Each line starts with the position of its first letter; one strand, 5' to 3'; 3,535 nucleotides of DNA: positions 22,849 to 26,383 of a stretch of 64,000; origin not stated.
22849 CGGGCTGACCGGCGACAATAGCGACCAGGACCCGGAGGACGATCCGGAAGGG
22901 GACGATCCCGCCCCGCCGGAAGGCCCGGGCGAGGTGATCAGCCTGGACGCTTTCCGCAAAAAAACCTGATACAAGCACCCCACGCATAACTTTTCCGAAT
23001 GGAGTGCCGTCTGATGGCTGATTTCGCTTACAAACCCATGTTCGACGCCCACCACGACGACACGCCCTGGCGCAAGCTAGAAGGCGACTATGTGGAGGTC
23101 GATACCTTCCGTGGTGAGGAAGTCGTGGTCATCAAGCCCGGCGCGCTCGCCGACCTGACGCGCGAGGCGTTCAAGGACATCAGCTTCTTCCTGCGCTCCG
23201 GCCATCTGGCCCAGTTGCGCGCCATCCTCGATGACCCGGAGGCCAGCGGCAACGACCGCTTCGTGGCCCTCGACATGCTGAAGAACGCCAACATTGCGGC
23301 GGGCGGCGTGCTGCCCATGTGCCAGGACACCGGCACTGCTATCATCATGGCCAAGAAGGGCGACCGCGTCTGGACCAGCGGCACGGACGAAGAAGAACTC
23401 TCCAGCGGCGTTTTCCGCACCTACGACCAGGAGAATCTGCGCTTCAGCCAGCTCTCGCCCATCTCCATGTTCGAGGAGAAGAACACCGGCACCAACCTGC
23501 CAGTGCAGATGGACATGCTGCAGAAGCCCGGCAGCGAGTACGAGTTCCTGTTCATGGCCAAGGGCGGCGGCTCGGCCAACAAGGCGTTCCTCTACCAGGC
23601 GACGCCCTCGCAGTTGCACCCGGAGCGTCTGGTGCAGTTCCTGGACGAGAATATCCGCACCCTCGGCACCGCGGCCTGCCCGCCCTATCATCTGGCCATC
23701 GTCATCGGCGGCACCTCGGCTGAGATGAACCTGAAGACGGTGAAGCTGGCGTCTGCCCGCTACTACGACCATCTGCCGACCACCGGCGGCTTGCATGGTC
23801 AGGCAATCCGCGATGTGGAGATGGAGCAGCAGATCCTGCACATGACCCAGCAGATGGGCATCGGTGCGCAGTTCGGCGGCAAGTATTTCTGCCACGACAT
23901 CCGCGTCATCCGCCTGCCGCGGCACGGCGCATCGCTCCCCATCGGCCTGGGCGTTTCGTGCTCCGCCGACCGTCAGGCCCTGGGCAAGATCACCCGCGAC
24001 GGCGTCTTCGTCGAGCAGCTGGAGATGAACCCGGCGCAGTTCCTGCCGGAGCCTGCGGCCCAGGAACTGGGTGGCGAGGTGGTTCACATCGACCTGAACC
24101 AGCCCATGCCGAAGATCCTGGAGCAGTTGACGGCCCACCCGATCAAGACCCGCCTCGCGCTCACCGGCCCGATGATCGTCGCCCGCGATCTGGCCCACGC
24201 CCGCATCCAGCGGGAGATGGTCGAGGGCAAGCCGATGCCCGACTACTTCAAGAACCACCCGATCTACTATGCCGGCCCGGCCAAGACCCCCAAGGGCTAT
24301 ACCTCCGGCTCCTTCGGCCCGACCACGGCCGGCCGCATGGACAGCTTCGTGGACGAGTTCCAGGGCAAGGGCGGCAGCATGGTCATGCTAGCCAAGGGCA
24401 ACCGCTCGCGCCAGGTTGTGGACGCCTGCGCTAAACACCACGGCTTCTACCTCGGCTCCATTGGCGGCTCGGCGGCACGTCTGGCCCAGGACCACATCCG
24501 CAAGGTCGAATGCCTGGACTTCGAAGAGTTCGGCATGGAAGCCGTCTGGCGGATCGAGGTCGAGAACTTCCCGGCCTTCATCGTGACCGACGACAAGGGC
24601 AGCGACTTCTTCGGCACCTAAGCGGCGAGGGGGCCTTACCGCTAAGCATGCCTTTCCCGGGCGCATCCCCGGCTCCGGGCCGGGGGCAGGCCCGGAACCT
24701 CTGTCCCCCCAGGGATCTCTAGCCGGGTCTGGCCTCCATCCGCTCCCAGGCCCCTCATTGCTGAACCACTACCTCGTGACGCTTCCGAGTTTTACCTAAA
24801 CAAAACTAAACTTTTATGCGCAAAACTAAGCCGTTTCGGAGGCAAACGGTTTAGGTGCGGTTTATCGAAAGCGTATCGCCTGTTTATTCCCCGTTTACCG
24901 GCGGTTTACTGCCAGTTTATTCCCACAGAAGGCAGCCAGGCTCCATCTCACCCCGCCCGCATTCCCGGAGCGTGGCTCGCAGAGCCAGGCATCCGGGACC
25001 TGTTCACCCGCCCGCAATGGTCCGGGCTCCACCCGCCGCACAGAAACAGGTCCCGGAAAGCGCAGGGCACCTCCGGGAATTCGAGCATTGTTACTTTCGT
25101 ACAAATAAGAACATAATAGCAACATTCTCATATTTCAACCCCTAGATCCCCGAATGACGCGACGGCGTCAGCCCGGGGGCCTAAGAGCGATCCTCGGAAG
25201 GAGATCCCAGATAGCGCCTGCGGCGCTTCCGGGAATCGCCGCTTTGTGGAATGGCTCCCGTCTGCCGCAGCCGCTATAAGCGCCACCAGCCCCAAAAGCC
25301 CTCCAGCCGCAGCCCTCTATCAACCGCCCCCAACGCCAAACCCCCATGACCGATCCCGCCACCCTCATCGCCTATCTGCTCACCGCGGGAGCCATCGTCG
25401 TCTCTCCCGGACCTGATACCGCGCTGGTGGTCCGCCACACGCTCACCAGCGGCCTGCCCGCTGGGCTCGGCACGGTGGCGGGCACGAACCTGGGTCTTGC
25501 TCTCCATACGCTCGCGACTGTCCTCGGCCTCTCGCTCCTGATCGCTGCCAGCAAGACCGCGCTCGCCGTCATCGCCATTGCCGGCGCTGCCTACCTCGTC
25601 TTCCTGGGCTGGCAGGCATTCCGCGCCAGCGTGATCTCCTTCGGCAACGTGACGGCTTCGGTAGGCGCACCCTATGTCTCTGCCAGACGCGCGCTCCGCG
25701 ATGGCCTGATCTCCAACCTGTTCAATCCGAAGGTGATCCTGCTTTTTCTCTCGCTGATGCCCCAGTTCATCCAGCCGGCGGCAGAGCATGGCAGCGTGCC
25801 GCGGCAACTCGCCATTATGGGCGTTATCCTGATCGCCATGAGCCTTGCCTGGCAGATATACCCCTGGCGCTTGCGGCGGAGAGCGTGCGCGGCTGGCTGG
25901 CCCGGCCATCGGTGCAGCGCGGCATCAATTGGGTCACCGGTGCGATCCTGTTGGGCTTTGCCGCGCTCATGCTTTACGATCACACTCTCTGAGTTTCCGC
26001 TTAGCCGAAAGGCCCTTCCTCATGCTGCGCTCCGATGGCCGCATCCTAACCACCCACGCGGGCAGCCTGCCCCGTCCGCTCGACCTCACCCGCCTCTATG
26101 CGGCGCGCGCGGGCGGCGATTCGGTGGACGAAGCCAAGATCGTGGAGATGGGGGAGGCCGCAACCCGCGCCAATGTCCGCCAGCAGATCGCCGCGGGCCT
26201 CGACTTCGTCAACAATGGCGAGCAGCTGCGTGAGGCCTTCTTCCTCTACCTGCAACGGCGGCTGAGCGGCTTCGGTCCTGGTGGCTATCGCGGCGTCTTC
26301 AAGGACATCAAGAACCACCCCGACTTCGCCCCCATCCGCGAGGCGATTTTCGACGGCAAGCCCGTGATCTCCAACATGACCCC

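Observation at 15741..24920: Pair of inverted ~75-bp homologous blocks with 11-bp-phased NTAAAC hexamer arrays bracketing a 9-kb segment (tRNA-Thr, thyX, ssrA, sspB, fumA, Cu-ATPase)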

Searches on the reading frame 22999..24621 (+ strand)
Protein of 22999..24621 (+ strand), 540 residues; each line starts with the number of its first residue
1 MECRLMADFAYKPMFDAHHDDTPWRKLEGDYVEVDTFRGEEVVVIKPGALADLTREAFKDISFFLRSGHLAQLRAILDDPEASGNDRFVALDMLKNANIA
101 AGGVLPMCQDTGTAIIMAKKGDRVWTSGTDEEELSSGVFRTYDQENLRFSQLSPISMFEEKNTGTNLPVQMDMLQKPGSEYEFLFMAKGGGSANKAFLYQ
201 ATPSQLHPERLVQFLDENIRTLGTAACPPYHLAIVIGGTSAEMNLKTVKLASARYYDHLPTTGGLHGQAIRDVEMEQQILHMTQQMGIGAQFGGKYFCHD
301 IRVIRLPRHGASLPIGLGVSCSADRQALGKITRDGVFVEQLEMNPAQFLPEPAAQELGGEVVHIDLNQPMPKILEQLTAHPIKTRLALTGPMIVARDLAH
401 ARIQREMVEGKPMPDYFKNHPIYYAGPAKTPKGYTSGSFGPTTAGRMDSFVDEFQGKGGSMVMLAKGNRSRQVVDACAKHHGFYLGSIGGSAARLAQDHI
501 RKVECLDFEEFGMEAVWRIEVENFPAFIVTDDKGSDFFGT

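Call 11: search_protein_families(library=pfam, proteins=[window:22999-24621:+], max_evalue=0.01)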
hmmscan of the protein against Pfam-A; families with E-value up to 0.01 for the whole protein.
window:22999-24621:+ (540 aa): 2 families
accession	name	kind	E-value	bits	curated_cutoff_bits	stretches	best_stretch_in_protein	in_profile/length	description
PF05683.17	Fumerase_C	-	3.2e-81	272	22.2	1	335-539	1-203/205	Fumarase C-terminus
PF05681.19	Fumerase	-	7.8e-78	261.9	25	1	53-327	3-267/270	Fumarate hydratase (Fumerase)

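Call 12: find_encoding_contigs(protein=window:22999-24621:+, flank=10000, max_places=10)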
Protein window:22999-24621:+ (540 aa): no gene with exactly this product is on record in the collection.

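Call 16: find_homologous_proteins(query=window:22999-24621:+, max_evalue=1e-100)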
Query window:22999-24621:+ (540 aa): 8000 proteins with E <= 1e-100 among 8000 candidates; the best 120 are listed.
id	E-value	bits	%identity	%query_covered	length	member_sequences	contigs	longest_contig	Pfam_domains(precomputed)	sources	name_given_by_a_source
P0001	0.0e+0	1149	93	99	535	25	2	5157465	PF05683.18,PF05681.20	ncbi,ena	-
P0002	0.0e+0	1113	89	99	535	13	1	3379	PF05683.18,PF05681.20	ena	-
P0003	0.0e+0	1100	88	99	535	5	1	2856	PF05683.18,PF05681.20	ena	-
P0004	0.0e+0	1078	87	99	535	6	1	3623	PF05683.18,PF05681.20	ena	-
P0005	0.0e+0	1073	86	99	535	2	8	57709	PF05683.18,PF05681.20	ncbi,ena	-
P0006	8.0e-277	937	76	99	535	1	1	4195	PF05683.18,PF05681.20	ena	-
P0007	7.5e-276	934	74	99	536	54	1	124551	PF05683.18,PF05681.20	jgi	-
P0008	2.1e-272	923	73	99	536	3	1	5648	PF05683.18,PF05681.20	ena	-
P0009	2.8e-270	916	73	99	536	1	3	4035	PF05683.18,PF05681.20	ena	-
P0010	5.1e-270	915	73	99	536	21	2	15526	PF05683.18,PF05681.20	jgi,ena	-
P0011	4.9e-269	912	73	99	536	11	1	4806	PF05683.18,PF05681.20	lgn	-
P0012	1.2e-268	910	73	99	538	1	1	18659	PF05683.18,PF05681.20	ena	-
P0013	4.6e-268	908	73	99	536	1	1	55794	PF05683.18,PF05681.20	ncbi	-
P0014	1.4e-267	907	72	99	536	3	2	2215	PF05683.18,PF05681.20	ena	-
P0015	7.2e-267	904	73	99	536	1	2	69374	PF05683.18,PF05681.20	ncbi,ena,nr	ncbi:MAG: fumarate hydratase [Alphaproteobacteria bacterium]|nr:fumarate hydratase [Alphaproteobacte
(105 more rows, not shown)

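Call 17: find_encoding_contigs(protein=P0001, flank=10000, max_places=4)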
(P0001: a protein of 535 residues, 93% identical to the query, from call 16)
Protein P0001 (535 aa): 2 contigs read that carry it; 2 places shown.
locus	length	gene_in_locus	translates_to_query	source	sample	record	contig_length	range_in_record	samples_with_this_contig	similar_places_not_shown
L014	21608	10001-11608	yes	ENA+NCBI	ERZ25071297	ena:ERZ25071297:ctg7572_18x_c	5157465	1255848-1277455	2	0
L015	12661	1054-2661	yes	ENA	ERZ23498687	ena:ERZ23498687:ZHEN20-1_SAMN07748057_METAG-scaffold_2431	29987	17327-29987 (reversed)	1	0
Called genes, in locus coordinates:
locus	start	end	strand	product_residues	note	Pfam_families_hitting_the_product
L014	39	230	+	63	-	PF10636:hemP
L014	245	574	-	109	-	PF03992:ABM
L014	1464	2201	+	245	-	PF01618:MotA_ExbB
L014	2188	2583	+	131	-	PF02472:ExbD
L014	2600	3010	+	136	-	PF02472:ExbD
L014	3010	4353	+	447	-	PF13103:TonB_2, PF03544:TonB_C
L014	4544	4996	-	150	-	PF01609:DDE_Tnp_1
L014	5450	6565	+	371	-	PF00578:AhpC-TSA (weak), PF13640:2OG-FeII_Oxy_3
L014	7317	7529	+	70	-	PF06568:YjiS-like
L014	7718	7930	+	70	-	-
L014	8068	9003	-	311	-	PF02511:Thy1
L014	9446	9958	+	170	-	PF04386:SspB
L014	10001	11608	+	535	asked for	PF05681:Fumerase, PF05683:Fumerase_C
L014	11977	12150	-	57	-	-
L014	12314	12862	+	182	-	-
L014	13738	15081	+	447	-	PF24885:TPR_NPHP3, PF13374:TPR_10, PF13424:TPR_12, PF13374:TPR_10, PF13424:TPR_12, PF13374:TPR_10, PF13424:TPR_12, PF13374:TPR_10, +8 more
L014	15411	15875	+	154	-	PF12802:MarR_2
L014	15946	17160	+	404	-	PF25917:BSH_RND (weak), PF25954:Beta-barrel_RND_2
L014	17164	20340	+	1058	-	PF00873:ACR_tran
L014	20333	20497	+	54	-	-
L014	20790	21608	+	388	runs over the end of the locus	-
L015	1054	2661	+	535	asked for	PF05681:Fumerase, PF05683:Fumerase_C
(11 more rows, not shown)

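Call 18: find_encoding_contigs(protein=P0005, flank=10000, max_places=6)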
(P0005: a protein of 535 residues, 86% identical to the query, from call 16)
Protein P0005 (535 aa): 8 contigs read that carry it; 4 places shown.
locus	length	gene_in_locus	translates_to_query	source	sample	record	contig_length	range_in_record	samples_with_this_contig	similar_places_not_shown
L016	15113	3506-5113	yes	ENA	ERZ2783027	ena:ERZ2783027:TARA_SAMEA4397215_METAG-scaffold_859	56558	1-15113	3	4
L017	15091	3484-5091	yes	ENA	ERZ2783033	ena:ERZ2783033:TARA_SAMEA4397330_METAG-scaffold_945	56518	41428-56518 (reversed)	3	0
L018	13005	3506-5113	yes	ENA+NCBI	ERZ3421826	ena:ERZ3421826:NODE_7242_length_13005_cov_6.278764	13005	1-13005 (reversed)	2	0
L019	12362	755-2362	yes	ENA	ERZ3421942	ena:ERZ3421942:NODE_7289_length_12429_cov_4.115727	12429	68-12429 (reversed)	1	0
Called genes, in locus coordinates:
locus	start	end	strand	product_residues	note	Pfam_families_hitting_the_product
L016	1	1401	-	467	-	?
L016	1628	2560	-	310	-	PF02511:Thy1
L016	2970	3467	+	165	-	PF04386:SspB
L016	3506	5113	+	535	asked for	PF05681:Fumerase, PF05683:Fumerase_C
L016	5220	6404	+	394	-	PF07690:MFS_1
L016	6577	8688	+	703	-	PF03030:H_PPase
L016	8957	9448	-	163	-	PF00376:MerR (weak), PF13411:MerR_1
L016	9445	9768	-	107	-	PF18291:HU-HIG, PF00216:Bac_DNA_binding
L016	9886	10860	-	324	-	PF00108:Thiolase_N, PF08545:ACP_syn_III, PF08541:ACP_syn_III_C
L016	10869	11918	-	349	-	PF02504:FA_synthesis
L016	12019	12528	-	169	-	PF02620:YceD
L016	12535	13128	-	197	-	PF03981:Ubiq_cyt_C_chap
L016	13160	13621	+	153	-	PF04355:BamE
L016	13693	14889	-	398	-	PF02771:Acyl-CoA_dh_N, PF02770:Acyl-CoA_dh_M, PF00441:Acyl-CoA_dh_1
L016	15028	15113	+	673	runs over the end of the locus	PF05378:Hydant_A_N, PF01968:Hydantoinase_A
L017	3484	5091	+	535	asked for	PF05681:Fumerase, PF05683:Fumerase_C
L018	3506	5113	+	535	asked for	PF05681:Fumerase, PF05683:Fumerase_C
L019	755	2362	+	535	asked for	PF05681:Fumerase, PF05683:Fumerase_C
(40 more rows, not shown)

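Call 39: list_cluster_members(proteins=[P0001, P0005, P0007])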
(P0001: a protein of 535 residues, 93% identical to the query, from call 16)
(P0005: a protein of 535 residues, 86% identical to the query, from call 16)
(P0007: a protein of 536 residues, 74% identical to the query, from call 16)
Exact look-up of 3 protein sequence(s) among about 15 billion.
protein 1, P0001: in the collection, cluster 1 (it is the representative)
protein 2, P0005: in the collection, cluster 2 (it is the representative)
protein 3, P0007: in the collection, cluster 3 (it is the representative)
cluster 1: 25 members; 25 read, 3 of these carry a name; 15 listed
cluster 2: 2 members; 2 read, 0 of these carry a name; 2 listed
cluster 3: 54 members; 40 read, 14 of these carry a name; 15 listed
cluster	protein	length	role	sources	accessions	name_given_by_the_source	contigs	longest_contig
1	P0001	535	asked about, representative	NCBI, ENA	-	-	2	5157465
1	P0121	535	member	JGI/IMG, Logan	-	fumarate hydratase class I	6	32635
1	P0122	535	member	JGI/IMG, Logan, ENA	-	fumarate hydratase class I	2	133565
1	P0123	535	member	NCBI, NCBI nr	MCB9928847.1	MAG: fumarate hydratase [Alphaproteobacteria bacterium] | fumarate hydratase [Alphaproteobacteria bacterium]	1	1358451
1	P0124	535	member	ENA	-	-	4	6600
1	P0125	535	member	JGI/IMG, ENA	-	-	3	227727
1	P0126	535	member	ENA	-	-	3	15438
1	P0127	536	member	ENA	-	-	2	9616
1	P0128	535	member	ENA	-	-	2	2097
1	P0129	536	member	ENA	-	-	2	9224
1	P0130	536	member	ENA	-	-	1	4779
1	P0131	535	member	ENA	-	-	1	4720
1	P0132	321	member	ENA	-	-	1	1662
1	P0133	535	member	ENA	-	-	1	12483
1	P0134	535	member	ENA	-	-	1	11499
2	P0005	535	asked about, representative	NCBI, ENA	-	-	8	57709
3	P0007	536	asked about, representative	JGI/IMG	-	-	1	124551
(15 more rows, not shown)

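Call 41: find_encoding_contigs(protein=P0134, flank=10000, max_places=4)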
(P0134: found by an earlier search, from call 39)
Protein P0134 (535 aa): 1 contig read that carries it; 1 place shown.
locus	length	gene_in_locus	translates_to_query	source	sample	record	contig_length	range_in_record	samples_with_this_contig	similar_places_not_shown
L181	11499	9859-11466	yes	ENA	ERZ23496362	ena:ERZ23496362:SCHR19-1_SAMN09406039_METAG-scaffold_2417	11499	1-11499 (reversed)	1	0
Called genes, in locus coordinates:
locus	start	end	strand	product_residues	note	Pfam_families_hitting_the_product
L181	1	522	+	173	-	?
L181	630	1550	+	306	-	-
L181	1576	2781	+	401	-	PF02653:BPD_transp_2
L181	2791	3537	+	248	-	PF02463:SMC_N (weak), PF13476:AAA_23 (faint), PF00005:ABC_tran, PF13304:AAA_21 (faint), PF12399:BCA_ABC_TP_C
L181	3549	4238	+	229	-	PF00005:ABC_tran, PF13304:AAA_21 (faint)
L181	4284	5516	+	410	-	PF03069:FmdA_AmdA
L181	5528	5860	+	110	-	PF09723:Zn_ribbon_8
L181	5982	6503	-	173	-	-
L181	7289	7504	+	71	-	PF06568:YjiS-like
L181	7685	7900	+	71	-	PF06568:YjiS-like (weak)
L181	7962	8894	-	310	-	PF02511:Thy1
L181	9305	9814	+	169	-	PF04386:SspB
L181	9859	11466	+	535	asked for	PF05681:Fumerase, PF05683:Fumerase_C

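Call 42: find_encoding_contigs(protein=P0121, flank=10000, max_places=6)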
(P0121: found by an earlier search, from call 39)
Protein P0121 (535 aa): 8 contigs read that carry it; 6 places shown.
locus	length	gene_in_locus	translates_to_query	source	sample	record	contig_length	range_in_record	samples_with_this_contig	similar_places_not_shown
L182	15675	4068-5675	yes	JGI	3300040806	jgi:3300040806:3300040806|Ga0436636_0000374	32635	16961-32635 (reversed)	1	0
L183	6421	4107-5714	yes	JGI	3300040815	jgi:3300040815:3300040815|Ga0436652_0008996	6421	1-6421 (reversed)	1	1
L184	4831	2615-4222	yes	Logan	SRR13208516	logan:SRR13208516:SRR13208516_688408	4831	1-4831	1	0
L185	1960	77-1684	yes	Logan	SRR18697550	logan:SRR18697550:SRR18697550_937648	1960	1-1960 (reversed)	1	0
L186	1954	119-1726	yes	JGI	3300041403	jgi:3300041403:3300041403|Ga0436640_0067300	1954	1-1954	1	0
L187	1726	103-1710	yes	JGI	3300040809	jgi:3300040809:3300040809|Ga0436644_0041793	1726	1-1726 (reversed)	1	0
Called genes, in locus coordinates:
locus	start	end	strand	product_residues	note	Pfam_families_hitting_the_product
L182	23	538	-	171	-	-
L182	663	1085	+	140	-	PF18932:DUF5681 (weak)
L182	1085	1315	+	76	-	-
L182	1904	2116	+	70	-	-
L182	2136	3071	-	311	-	PF02511:Thy1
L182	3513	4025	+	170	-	PF04386:SspB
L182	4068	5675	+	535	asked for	PF05681:Fumerase, PF05683:Fumerase_C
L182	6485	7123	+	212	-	-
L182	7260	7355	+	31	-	-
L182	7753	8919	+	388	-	-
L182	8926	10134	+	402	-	-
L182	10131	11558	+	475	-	PF00067:p450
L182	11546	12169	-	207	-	PF09411:PagL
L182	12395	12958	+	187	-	PF02441:Flavoprotein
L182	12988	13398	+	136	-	PF07370:DUF1489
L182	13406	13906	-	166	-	-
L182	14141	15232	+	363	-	PF00108:Thiolase_N (faint), PF22691:Thiolase_C_1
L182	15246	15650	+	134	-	PF12172:zf-ChsH2 (weak), PF01796:OB_ChsH2_C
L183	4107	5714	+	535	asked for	PF05681:Fumerase, PF05683:Fumerase_C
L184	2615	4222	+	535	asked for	PF05681:Fumerase, PF05683:Fumerase_C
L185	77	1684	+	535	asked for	PF05681:Fumerase, PF05683:Fumerase_C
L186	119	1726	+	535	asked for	PF05681:Fumerase, PF05683:Fumerase_C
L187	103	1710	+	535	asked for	PF05681:Fumerase, PF05683:Fumerase_C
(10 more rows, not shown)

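Call 47: search_protein_families(library=pfam, proteins=[L014:12314-12862:+, L014:11977-12150:-, L182:6485-7123:+, L182:7260-7355:+, L014:13738-15081:+, L182:23-538:-, L182:663-1085:+, L182:1085-1315:+, L181:5982-6503:-, L014:5450-6565:+], max_evalue=0.1)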
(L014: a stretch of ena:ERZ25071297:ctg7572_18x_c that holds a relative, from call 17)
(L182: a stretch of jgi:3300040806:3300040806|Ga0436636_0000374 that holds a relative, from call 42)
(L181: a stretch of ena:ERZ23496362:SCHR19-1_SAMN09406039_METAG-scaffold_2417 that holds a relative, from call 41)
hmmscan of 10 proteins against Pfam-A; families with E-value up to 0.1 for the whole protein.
L014:12314-12862:+ (182 aa): 2 families
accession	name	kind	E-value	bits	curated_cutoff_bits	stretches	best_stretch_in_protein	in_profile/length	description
PF11181.13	YflT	-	0.014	16.3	26.2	0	11-45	2-36/99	Heat induced stress protein YflT domain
PF11821.13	ActD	-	0.063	13.4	25.7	0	137-178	127-169/170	Alternative complex III, ActD subunit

L014:11977-12150:- (57 aa): 0 families

L182:6485-7123:+ (212 aa): 1 family
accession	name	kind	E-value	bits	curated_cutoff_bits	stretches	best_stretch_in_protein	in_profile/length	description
PF11181.13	YflT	-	0.042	14.8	26.2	0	40-74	1-35/99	Heat induced stress protein YflT domain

L182:7260-7355:+ (31 aa): 0 families

L014:13738-15081:+ (447 aa): 14 families
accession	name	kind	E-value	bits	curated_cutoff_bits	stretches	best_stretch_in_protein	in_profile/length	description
PF13424.12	TPR_12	-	2.2e-59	198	30.1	5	304-377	3-76/77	Tetratricopeptide repeat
PF13374.12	TPR_10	-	6.7e-56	185.3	27.5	4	345-386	1-42/42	Tetratricopeptide repeat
PF24885.1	TPR_NPHP3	-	5.8e-26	91.8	100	2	272-371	109-208/239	Nephrocystin-3 TPR domain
PF07719.23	TPR_2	-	1.2e-14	53.5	27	3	304-334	1-31/34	Tetratricopeptide repeat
PF13181.12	TPR_8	-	1e-12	47.5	25.7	1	346-377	1-32/34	Tetratricopeptide repeat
PF00515.34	TPR_1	-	1.1e-12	47.6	27.8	1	347-376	2-31/34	Tetratricopeptide repeat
PF04212.24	MIT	-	7.9e-06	26.3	30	0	345-375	3-33/66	MIT (microtubule interacting and transport) domain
PF13432.12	TPR_16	-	9e-06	26.5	32.7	2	273-332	8-59/65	Tetratricopeptide repeat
PF13176.12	TPR_7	-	2.8e-05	24.3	27.9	0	356-379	9-32/36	Tetratricopeptide repeat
PF02526.19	GBP_repeat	-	8.6e-05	22.6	25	0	323-340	15-32/38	Glycophorin-binding protein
PF13428.12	TPR_14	-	0.00076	20.4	23.5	0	356-375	11-30/44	Tetratricopeptide repeat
PF08311.18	Mad3_BUB1_I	-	0.004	17.5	31.4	0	345-373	95-123/123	Mad3/BUB1 homology region 1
PF07721.20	TPR_4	-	0.017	16.2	27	0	269-286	8-25/26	Tetratricopeptide repeat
PF14418.11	OHA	-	0.03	14.7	26.1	0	317-335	11-29/77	OST-HTH Associated domain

L182:23-538:- (171 aa): 4 families
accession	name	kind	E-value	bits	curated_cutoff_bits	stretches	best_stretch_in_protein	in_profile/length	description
PF00558.24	Vpu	-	0.0099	16.1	24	1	50-89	7-45/81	Vpu protein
PF13127.11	DUF3955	-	0.056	13.8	22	1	39-69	25-55/59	Protein of unknown function (DUF3955)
PF14584.11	DUF4446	-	0.06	13.8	27.4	1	51-126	2-76/150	Protein of unknown function (DUF4446)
PF24838.2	8xMP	-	0.065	13.5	30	1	37-89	46-90/136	Octameric membrane protein family (8xMP)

L182:663-1085:+ (140 aa): 1 family
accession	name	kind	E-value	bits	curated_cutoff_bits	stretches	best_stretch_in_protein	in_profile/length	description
PF18932.5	DUF5681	-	1e-06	29.7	27.5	1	12-70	3-75/77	Family of unknown function (DUF5681)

L182:1085-1315:+ (76 aa): 0 families

L181:5982-6503:- (173 aa): 2 families
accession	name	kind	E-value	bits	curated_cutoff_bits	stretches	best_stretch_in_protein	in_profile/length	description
PF12802.13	MarR_2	-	0.021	15.4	27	1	77-108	4-36/61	MarR family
PF13412.12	HTH_24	-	0.064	13.3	21.9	0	78-110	3-35/48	Winged helix-turn-helix DNA-binding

L014:5450-6565:+ (371 aa): 5 families
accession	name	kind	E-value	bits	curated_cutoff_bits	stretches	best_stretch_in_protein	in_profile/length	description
PF13640.12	2OG-FeII_Oxy_3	-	2e-10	41.9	27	1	293-366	13-96/98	2OG-Fe(II) oxygenase superfamily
PF00578.27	AhpC-TSA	-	1.2e-06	28.9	26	1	26-123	2-97/124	AhpC/TSA family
PF08534.16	Redoxin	-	0.0081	16.4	26.6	1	25-123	2-101/148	Redoxin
PF13759.12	2OG-FeII_Oxy_5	-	0.025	15.4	27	1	334-366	68-100/101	Putative 2OG-Fe(II) oxygenase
PF05118.21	Asp_Arg_Hydrox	-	0.065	13.5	22.6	0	326-364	113-151/157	Aspartyl/Asparaginyl beta-hydroxylase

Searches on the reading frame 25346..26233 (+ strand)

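Call 11: search_protein_families(library=pfam, proteins=[window:25346-26233:+], max_evalue=0.01)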
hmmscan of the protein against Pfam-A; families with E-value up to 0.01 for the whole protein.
window:25346-26233:+ (295 aa): 1 family
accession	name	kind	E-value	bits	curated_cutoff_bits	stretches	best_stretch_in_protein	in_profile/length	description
PF01810.24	LysE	-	8.8e-26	91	25.6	1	17-170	3-151/193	LysE type translocator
